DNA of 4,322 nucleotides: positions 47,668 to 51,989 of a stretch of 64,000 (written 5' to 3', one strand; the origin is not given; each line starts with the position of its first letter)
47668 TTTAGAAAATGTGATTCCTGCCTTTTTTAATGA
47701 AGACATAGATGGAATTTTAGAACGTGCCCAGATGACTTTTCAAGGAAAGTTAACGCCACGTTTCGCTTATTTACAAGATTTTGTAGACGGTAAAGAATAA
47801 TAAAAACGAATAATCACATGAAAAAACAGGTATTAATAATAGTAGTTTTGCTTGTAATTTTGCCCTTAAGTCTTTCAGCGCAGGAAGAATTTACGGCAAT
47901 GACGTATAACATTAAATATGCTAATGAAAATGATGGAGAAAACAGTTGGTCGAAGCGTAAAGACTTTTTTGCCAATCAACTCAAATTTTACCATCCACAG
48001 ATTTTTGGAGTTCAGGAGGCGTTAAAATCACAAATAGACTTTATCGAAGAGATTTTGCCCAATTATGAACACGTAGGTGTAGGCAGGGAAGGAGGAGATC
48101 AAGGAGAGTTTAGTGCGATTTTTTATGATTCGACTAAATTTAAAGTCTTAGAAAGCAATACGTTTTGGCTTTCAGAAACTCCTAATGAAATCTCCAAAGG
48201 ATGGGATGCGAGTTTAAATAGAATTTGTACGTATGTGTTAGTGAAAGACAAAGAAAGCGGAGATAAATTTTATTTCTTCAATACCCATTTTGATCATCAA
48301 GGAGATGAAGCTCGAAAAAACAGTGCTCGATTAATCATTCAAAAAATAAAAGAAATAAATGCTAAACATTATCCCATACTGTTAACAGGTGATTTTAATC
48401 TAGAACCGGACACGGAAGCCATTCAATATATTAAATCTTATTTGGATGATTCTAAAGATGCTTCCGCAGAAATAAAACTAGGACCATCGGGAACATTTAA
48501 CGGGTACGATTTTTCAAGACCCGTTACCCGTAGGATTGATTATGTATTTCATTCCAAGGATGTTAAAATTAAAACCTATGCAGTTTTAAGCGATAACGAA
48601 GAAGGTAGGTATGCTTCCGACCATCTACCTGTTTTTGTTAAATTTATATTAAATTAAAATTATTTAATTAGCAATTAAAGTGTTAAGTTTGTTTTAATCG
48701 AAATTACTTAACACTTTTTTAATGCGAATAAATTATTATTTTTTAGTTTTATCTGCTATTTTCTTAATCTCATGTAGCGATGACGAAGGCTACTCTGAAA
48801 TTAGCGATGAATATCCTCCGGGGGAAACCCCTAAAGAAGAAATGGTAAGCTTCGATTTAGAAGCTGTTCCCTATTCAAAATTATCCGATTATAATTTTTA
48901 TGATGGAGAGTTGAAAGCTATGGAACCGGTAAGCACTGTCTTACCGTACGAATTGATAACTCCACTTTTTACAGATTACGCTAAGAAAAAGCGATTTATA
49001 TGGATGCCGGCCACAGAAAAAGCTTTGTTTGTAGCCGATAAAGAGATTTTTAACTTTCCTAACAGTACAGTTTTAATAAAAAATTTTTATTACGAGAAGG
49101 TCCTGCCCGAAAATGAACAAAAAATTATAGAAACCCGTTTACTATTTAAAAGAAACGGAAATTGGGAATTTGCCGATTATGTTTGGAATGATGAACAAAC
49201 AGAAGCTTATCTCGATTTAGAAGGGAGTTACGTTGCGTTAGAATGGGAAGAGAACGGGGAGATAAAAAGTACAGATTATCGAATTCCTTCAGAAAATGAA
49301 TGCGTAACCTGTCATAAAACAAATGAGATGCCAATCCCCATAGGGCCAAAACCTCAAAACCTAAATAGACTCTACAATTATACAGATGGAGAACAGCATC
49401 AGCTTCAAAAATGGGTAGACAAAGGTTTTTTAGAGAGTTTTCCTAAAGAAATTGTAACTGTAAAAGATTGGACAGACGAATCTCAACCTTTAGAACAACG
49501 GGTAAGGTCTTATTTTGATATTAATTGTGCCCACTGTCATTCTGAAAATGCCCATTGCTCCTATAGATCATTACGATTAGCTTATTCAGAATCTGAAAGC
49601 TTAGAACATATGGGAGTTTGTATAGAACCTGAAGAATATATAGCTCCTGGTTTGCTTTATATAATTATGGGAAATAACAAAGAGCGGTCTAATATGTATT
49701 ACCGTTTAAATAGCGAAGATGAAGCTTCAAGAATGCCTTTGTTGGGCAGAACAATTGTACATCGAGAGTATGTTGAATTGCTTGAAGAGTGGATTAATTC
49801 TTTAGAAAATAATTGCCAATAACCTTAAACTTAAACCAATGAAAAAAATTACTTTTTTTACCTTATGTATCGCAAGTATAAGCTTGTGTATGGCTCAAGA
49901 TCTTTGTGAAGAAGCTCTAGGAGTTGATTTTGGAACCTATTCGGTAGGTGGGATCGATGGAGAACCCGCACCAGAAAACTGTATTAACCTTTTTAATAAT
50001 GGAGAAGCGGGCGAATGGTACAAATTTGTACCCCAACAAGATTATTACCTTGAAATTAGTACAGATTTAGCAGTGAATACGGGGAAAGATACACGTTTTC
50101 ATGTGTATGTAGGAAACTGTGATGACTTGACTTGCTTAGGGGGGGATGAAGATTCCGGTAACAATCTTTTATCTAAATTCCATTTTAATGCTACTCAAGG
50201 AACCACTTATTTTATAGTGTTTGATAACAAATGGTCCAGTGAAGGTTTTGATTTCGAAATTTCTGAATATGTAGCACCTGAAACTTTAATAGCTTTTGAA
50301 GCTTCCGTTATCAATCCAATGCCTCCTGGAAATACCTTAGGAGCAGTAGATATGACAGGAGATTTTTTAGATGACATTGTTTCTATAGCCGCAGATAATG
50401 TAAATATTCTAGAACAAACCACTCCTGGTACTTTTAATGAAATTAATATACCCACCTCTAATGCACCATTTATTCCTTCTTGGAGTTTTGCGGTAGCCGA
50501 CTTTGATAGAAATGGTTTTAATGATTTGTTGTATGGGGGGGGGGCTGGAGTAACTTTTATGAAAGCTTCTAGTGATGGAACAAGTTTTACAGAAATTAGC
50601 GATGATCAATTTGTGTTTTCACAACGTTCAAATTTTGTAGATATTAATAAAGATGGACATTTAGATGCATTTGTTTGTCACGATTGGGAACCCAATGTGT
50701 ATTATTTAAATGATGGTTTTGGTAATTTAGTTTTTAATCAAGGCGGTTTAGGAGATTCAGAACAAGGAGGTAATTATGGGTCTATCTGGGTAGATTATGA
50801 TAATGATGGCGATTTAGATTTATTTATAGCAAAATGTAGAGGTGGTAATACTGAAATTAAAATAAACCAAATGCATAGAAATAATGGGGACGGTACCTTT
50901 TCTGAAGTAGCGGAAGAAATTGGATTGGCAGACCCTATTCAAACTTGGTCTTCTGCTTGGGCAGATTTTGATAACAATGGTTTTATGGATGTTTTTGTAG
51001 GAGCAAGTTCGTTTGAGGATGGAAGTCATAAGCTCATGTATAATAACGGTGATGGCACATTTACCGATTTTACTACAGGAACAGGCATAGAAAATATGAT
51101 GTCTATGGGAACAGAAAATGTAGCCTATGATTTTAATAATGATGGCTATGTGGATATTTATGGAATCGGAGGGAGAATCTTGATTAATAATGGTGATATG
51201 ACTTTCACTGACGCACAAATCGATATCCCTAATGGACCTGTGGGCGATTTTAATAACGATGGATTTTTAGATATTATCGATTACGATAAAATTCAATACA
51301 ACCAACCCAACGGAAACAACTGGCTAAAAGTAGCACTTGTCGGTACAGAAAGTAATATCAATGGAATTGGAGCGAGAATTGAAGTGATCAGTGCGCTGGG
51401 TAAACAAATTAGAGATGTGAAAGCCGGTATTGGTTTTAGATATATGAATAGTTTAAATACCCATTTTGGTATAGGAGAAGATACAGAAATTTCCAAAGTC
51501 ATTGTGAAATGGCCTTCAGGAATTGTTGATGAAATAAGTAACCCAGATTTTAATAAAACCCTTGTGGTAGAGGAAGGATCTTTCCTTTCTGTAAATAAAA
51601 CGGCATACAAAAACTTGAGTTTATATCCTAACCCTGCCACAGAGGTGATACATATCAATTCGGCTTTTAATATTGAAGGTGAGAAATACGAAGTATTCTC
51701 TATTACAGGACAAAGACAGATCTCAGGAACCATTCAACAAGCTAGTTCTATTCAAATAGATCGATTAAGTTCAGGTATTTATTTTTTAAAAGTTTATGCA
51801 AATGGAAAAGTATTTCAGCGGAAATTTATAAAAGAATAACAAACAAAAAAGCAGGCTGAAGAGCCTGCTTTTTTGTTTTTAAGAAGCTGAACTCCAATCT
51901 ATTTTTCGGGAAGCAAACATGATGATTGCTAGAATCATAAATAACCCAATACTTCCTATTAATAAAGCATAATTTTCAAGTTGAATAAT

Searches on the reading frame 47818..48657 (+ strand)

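Call 13: search_protein_families(library=pfam, proteins=[window:47818-48657:+], max_evalue=0.01)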
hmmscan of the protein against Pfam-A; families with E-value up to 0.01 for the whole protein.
window:47818-48657:+ (279 aa): 2 families
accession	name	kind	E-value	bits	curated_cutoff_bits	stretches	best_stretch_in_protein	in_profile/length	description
PF03372.29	Exo_endo_phos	-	2.9e-15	57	24.5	1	28-269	1-225/225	Endonuclease/Exonuclease/phosphatase family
PF14529.12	Exo_endo_phos_2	-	0.0084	16.4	27.4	0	238-272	86-116/117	Endonuclease-reverse transcriptase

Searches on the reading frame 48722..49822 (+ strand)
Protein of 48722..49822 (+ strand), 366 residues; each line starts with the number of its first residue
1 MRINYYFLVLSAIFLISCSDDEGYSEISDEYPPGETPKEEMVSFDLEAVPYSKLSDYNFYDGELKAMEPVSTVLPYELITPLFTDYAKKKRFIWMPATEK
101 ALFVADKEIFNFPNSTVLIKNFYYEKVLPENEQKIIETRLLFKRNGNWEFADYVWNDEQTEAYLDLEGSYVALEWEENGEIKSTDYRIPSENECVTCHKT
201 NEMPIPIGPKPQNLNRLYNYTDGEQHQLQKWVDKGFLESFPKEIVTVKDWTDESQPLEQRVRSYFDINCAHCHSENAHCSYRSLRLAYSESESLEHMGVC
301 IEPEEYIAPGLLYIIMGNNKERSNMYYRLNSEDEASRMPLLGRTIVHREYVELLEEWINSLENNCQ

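Call 13: search_protein_families(library=pfam, proteins=[window:48722-49822:+], max_evalue=0.01)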
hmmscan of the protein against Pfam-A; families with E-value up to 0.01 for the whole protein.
window:48722-49822:+ (366 aa): 1 family
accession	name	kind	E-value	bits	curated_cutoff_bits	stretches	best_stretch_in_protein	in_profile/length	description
PF00034.26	Cytochrom_C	-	0.0002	23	21.3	0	191-230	9-49/90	Cytochrome c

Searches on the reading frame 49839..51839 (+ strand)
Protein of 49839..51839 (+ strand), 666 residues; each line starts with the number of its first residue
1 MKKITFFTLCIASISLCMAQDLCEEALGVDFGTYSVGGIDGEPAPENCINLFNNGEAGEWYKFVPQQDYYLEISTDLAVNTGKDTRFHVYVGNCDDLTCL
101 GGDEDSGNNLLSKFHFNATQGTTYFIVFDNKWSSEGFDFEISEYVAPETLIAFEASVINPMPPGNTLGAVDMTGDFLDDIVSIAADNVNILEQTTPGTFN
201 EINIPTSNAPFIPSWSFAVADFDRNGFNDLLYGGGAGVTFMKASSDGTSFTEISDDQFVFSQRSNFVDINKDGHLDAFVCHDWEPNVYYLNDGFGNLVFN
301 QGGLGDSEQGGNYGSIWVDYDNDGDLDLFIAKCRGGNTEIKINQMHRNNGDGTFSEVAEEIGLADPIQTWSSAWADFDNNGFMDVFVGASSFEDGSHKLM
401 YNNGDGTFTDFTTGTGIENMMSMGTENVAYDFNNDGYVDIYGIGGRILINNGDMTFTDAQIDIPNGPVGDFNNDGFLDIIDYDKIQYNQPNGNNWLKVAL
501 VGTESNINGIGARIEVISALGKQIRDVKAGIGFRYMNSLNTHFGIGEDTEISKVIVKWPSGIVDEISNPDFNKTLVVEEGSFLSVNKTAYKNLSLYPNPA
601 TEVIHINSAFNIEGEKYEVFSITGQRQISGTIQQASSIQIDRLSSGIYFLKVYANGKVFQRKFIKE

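Call 86: search_protein_families(library=pfam, proteins=[window:49839-51839:+], max_evalue=0.001)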
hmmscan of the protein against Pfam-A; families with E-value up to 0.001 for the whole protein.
window:49839-51839:+ (666 aa): 4 families
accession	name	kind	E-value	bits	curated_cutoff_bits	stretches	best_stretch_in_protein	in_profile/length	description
PF13517.12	FG-GAP_3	-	3.5e-34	117.6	26.9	5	319-387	1-61/61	FG-GAP-like repeat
PF07593.17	UnbV_ASPIC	-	4.6e-15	55.7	23.4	1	509-575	1-67/68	ASPIC and UnbV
PF01839.29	FG-GAP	-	1.5e-13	50.8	22.1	0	370-392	3-25/37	FG-GAP repeat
PF18962.6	Por_Secre_tail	-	9.4e-13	48.7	27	1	595-664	1-74/75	Secretion system C-terminal sorting domain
